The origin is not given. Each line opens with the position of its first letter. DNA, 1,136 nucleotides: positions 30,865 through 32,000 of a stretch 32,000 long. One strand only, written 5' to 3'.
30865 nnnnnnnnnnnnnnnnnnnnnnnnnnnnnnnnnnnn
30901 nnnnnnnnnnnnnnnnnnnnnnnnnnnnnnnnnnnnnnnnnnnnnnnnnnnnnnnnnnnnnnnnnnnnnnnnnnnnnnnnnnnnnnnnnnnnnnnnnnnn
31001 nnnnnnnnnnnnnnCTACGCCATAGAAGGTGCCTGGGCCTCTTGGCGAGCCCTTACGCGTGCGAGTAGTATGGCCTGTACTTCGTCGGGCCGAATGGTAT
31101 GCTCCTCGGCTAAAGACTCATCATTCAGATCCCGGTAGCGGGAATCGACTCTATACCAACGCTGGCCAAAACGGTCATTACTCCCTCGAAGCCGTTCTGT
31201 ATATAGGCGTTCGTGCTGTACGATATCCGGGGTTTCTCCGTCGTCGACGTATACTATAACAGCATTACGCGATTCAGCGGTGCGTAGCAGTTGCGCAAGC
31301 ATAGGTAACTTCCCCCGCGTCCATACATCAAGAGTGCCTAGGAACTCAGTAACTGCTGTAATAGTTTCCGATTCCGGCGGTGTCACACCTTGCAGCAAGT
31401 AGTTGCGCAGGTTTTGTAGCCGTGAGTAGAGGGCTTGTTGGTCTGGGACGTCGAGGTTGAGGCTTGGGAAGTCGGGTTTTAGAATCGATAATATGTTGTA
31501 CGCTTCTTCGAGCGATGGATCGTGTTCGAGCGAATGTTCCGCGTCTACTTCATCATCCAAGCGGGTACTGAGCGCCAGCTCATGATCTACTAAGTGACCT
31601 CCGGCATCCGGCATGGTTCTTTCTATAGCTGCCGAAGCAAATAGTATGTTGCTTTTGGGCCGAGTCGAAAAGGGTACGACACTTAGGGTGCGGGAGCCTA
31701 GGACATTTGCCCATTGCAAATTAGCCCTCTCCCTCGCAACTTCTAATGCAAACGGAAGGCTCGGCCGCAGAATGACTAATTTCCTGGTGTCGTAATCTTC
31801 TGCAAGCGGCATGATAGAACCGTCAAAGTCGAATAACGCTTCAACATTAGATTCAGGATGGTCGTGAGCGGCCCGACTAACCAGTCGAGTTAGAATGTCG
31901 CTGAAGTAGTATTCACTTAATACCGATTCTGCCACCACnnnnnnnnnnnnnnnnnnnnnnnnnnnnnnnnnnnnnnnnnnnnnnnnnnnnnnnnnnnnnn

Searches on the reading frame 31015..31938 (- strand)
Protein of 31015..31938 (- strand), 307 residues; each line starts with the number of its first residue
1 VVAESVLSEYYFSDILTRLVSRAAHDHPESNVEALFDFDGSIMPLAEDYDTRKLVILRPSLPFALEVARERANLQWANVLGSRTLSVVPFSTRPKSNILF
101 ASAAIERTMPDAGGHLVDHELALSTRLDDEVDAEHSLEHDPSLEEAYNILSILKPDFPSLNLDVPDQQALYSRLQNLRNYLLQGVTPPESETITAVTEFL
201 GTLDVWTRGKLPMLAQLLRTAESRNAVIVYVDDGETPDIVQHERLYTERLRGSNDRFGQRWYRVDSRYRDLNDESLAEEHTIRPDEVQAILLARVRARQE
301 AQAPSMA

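Call 23: search_protein_families(library=pfam, proteins=[window:31015-31938:-])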
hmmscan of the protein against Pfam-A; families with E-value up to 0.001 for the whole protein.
window:31015-31938:- (307 aa): 0 families

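Call 38: find_encoding_contigs(protein=window:31015-31938:-, flank=10000, max_places=4)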
Protein window:31015-31938:- (307 aa): no gene with exactly this product is on record in the collection.
